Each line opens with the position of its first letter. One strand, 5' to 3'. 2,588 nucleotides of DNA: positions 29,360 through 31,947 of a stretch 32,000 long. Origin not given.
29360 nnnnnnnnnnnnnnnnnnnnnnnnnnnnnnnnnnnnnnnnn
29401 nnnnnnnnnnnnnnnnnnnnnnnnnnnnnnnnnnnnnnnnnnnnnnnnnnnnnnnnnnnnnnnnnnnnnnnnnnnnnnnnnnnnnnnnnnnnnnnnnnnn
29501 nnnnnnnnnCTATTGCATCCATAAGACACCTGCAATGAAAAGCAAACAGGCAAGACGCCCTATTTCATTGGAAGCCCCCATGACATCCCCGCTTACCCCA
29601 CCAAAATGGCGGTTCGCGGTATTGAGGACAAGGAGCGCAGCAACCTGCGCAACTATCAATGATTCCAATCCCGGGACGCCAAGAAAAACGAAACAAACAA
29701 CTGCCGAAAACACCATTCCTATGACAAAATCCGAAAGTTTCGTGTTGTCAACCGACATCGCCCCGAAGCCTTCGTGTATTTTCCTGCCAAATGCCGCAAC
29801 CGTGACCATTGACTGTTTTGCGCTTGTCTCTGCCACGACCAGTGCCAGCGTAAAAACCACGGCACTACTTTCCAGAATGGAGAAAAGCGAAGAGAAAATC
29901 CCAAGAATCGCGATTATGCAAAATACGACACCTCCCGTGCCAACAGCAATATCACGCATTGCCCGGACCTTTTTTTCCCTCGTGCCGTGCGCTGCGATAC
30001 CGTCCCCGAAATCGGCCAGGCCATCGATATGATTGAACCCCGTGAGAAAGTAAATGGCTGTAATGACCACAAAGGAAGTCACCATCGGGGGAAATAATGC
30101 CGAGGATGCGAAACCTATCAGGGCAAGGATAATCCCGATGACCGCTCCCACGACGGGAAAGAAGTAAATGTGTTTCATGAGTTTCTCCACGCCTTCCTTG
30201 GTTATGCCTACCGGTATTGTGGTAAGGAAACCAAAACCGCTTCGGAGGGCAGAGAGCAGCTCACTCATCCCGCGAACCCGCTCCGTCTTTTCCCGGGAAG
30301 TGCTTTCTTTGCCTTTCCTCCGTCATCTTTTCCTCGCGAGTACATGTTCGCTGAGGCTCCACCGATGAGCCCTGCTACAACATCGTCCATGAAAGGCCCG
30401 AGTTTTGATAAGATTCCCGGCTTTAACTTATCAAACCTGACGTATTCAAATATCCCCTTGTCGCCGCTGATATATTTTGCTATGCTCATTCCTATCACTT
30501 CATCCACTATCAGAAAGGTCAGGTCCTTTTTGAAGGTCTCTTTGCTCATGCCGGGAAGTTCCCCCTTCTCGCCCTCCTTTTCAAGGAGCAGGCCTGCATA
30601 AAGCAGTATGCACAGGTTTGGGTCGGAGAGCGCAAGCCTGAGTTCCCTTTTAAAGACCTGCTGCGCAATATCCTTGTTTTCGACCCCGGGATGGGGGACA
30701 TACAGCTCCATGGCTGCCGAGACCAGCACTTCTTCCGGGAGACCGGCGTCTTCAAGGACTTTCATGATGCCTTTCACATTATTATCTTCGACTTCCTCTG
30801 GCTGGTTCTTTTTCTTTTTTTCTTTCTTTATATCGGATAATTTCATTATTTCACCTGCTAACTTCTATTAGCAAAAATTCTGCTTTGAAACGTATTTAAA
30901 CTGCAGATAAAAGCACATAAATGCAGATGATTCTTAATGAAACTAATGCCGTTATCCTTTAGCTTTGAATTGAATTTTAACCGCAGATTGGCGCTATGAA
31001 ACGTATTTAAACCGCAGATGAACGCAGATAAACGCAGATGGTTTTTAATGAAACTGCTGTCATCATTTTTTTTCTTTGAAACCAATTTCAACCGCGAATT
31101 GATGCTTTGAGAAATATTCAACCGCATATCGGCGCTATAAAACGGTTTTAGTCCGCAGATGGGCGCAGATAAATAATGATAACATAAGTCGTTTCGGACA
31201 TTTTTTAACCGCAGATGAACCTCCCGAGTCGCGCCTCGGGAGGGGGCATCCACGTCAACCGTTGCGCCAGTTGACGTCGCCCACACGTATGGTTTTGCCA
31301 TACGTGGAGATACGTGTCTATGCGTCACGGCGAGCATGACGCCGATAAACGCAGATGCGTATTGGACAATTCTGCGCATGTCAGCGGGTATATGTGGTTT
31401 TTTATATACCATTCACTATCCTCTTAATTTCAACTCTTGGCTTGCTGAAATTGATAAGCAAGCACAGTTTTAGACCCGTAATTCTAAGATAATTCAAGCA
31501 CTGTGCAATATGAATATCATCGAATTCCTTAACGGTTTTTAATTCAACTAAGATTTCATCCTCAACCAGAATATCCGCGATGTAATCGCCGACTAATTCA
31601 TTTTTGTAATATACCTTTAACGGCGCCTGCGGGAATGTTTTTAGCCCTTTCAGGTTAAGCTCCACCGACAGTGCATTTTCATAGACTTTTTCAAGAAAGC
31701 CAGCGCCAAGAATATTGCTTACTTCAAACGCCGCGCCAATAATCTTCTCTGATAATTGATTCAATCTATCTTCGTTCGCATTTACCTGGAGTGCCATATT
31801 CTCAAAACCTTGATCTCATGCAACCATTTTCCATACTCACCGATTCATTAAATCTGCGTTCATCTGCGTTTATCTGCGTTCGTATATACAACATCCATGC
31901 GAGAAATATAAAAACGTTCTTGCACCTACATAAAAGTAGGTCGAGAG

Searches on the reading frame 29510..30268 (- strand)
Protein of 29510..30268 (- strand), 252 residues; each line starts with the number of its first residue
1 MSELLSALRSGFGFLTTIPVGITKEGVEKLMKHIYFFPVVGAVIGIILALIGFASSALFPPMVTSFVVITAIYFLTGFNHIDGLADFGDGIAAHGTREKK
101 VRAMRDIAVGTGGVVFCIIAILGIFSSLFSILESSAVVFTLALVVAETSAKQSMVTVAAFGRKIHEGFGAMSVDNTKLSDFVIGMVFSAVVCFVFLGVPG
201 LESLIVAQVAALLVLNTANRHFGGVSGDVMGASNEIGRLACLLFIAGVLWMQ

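Call 67: search_protein_families(library=ncbifam, proteins=[window:29510-30268:-], max_evalue=0.001)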
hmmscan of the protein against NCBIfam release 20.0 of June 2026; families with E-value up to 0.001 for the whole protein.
window:29510-30268:- (252 aa): 6 families
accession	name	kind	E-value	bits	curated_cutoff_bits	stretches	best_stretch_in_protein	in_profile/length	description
TIGR00317.1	cobS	equivalog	2.3e-56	191.3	110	1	6-243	3-239/241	adenosylcobinamide-GDP ribazoletransferase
NF001277.0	PRK00235.1-3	equivalog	3.3e-27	95.7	273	1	9-249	9-253/255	adenosylcobinamide-GDP ribazoletransferase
NF001278.0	PRK00235.1-5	equivalog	6.4e-27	94.8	252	1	7-246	4-242/246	adenosylcobinamide-GDP ribazoletransferase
NF001276.0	PRK00235.1-2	equivalog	2.2e-22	79.7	322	1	10-246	12-257/260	adenosylcobinamide-GDP ribazoletransferase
NF001279.0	PRK00235.2-1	equivalog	4.9e-19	68.9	282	1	5-237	2-236/248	adenosylcobinamide-GDP ribazoletransferase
NF001282.0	PRK00235.2-4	equivalog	8.6e-13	48.2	342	1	36-246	54-279/286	adenosylcobinamide-GDP ribazoletransferase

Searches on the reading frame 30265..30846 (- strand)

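Call 67: search_protein_families(library=ncbifam, proteins=[window:30265-30846:-], max_evalue=0.001)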
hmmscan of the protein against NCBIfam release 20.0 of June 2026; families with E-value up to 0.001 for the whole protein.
window:30265-30846:- (193 aa): 2 families
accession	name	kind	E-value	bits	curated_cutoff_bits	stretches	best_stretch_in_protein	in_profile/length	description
TIGR03161.1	ribazole_CobZ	equivalog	1.1e-44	152.2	152.5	1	28-170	2-140/140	alpha-ribazole phosphatase CobZ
NF038002.1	bifunc_CbiS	equivalog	1.1e-28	100.6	250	1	61-167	227-334/335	bifunctional adenosylcobinamide hydrolase/alpha-ribazole phosphatase CbiS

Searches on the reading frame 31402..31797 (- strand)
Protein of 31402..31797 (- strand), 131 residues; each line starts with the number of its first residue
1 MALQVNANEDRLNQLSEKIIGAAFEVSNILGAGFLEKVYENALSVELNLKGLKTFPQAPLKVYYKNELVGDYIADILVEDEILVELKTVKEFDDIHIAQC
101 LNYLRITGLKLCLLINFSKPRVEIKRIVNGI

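Call 67: search_protein_families(library=ncbifam, proteins=[window:31402-31797:-], max_evalue=0.001)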
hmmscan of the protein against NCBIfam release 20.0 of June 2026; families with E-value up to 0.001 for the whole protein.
window:31402-31797:- (131 aa): 1 family
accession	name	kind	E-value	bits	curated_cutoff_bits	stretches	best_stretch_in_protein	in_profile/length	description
TIGR04256.1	GxxExxY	subfamily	9.1e-42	142.1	35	1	14-128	1-116/116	GxxExxY protein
